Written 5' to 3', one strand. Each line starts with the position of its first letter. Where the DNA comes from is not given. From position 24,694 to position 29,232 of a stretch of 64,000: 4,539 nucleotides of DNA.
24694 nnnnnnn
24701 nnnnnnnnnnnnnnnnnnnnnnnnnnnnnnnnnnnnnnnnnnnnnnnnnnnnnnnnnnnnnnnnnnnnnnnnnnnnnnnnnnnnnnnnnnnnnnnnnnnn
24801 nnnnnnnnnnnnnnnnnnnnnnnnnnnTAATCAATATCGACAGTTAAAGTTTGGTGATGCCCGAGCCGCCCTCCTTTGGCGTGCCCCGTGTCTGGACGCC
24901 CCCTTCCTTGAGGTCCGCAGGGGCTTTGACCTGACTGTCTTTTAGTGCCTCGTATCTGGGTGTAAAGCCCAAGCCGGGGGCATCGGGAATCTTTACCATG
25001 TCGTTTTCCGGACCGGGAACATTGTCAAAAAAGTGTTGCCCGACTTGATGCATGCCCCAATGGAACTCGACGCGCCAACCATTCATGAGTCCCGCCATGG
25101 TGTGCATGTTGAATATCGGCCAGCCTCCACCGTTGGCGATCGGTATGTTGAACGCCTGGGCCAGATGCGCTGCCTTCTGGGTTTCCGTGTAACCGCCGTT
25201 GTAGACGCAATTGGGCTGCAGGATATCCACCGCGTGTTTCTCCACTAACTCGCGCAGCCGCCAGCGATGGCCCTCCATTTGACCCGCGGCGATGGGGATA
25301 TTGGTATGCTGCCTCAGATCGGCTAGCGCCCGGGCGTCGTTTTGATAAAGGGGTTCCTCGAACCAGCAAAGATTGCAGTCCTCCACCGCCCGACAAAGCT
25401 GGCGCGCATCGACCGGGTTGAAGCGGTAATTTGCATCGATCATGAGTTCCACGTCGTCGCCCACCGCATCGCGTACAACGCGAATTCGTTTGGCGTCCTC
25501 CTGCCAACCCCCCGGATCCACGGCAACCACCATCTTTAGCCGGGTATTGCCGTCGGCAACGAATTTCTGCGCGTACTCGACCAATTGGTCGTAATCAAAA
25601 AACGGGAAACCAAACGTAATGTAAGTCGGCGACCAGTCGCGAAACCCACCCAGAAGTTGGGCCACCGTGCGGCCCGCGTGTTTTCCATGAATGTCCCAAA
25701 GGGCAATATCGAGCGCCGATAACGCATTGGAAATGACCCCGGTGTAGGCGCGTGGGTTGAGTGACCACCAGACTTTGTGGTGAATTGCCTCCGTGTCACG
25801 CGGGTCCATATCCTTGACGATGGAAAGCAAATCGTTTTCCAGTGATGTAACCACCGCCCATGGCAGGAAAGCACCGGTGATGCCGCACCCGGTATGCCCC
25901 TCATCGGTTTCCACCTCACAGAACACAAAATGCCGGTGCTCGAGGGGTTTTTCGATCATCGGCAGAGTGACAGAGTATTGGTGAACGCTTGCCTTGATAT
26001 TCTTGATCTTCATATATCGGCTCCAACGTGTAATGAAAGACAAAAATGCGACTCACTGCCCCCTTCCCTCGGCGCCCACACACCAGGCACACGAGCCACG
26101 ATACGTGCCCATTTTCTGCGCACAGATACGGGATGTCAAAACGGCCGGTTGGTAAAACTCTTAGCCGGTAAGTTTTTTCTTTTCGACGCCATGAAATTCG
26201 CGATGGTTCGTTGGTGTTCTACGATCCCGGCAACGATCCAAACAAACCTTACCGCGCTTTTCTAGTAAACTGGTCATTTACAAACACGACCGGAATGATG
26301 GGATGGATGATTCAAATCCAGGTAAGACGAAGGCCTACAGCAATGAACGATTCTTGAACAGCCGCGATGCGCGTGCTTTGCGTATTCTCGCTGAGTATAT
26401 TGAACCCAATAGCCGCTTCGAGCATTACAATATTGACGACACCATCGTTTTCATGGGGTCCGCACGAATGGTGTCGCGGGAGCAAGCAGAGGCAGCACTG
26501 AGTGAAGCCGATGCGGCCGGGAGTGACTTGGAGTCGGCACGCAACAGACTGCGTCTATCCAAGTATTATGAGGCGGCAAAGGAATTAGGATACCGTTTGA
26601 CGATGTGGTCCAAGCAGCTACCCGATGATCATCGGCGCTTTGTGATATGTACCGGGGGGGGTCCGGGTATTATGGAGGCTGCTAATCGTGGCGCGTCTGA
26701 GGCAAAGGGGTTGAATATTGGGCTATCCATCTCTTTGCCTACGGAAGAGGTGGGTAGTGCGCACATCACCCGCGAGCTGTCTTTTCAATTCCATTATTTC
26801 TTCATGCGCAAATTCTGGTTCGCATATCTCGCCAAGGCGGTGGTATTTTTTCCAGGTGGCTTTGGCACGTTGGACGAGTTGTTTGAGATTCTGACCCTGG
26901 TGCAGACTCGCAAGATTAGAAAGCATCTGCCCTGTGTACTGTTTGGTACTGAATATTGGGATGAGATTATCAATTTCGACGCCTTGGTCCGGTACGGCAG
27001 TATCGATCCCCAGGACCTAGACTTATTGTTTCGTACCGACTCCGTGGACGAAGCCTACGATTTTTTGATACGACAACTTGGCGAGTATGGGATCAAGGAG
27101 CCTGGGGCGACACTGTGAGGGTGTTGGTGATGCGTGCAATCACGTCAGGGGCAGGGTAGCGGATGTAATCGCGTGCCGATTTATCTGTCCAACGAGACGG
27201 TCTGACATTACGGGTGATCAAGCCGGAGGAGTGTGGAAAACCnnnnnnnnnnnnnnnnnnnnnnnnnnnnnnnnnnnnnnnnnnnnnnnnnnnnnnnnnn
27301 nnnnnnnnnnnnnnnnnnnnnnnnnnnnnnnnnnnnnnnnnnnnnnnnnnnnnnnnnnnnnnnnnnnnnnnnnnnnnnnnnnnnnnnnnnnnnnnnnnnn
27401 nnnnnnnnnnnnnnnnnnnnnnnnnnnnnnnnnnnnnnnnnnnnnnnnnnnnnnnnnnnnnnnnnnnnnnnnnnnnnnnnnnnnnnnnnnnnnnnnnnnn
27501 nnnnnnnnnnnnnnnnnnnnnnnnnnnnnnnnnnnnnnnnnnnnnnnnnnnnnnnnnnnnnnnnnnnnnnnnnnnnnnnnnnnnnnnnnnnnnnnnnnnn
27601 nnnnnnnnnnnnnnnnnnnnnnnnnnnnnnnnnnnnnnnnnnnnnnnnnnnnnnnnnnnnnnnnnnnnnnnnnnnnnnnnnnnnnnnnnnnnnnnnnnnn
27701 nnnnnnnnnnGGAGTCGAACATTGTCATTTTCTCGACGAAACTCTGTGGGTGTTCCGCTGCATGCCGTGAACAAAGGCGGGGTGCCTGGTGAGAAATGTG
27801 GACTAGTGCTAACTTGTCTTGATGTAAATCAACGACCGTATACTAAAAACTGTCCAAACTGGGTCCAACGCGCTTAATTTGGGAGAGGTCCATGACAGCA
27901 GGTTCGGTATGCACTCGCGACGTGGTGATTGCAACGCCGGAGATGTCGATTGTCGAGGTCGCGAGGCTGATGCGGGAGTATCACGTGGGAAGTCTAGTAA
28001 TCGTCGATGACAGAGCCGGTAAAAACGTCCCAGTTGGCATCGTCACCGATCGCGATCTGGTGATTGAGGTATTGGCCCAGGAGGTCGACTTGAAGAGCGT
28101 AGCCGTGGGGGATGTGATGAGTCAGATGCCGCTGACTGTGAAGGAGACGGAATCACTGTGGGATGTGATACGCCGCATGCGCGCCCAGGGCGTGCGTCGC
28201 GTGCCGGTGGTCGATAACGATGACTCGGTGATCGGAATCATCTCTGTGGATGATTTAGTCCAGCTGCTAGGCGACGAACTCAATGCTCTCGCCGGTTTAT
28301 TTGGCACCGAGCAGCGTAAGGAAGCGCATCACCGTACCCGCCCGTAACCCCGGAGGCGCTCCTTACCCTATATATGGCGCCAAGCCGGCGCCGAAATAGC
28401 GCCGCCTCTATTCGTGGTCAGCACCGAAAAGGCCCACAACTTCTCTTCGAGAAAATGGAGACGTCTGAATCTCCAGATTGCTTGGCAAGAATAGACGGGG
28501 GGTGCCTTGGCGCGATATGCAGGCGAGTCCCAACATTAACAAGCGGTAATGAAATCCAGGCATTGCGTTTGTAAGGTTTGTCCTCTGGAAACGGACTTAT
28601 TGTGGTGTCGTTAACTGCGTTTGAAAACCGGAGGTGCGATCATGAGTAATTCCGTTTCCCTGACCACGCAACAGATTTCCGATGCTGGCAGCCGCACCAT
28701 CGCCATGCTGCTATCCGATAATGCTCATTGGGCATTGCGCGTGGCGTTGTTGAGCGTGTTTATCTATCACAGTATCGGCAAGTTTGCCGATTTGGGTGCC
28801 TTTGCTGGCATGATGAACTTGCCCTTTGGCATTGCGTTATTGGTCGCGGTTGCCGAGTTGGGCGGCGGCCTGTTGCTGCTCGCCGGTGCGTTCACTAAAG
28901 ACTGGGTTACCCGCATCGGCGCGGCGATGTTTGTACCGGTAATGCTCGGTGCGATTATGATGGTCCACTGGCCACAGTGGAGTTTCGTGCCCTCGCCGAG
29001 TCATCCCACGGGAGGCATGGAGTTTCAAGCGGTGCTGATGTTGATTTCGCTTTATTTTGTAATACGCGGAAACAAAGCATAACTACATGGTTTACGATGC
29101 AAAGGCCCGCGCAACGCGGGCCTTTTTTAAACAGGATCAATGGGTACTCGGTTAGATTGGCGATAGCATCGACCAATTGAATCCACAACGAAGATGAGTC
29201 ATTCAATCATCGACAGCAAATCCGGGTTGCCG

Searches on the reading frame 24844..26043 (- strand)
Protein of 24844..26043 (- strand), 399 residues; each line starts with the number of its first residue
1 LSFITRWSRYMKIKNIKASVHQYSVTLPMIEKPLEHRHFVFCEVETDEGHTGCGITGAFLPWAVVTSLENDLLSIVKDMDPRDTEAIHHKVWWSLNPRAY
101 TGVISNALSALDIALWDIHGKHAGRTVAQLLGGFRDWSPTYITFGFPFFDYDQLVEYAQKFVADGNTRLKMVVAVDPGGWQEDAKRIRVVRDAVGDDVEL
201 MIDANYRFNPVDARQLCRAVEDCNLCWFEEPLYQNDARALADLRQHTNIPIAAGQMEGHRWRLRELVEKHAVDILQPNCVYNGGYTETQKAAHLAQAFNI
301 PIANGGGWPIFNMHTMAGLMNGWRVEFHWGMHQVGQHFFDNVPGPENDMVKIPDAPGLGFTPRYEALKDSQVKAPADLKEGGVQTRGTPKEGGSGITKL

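Call 82: search_protein_families(library=pfam, proteins=[window:24844-26043:-], max_evalue=0.00001)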
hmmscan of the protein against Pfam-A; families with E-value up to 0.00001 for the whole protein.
window:24844-26043:- (399 aa): 2 families
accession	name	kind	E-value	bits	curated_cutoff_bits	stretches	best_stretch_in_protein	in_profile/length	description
PF13378.12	MR_MLE_C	-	7.5e-53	179.9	29.4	1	154-363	2-216/219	Enolase C-terminal domain-like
PF02746.21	MR_MLE_N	-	1.3e-09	38.8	22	1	35-132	24-117/117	Mandelate racemase / muconate lactonizing enzyme, N-terminal domain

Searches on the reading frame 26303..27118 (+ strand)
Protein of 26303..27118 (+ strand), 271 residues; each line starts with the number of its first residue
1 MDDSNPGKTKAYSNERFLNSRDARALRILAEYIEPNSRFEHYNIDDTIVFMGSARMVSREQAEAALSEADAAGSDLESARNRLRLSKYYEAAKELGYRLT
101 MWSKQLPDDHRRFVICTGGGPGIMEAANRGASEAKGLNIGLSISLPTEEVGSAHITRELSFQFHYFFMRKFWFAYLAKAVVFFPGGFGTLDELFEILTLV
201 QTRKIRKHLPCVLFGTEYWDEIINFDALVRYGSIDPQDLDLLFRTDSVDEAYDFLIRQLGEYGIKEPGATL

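Call 82: search_protein_families(library=pfam, proteins=[window:26303-27118:+], max_evalue=0.00001)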
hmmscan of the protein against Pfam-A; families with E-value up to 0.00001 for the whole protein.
window:26303-27118:+ (271 aa): 2 families
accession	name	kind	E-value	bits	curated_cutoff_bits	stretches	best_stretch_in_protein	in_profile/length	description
PF03641.19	Lysine_decarbox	-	2e-26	93.1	27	1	124-253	1-129/131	Possible lysine decarboxylase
PF18306.6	LDcluster4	-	1.4e-10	41.4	26.3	1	111-194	31-111/151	SLOG cluster4 family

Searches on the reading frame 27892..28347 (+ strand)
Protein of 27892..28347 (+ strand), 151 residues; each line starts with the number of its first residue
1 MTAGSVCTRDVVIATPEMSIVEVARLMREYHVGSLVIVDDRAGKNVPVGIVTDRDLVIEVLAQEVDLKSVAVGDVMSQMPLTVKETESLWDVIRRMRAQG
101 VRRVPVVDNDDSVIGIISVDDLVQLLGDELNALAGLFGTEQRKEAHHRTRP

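Call 82: search_protein_families(library=pfam, proteins=[window:27892-28347:+], max_evalue=0.00001)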
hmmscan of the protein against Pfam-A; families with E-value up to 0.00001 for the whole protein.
window:27892-28347:+ (151 aa): 1 family
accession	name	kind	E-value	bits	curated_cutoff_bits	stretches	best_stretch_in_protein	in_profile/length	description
PF00571.33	CBS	-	5.6e-29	100.7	24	2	72-126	1-55/57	CBS domain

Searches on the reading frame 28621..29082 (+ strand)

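Call 82: search_protein_families(library=pfam, proteins=[window:28621-29082:+], max_evalue=0.00001)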
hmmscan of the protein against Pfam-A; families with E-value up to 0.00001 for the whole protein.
window:28621-29082:+ (153 aa): 1 family
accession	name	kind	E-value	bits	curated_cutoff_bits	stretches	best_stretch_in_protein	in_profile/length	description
PF07681.17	DoxX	-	3.8e-11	43.9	23.6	1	38-117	4-85/85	DoxX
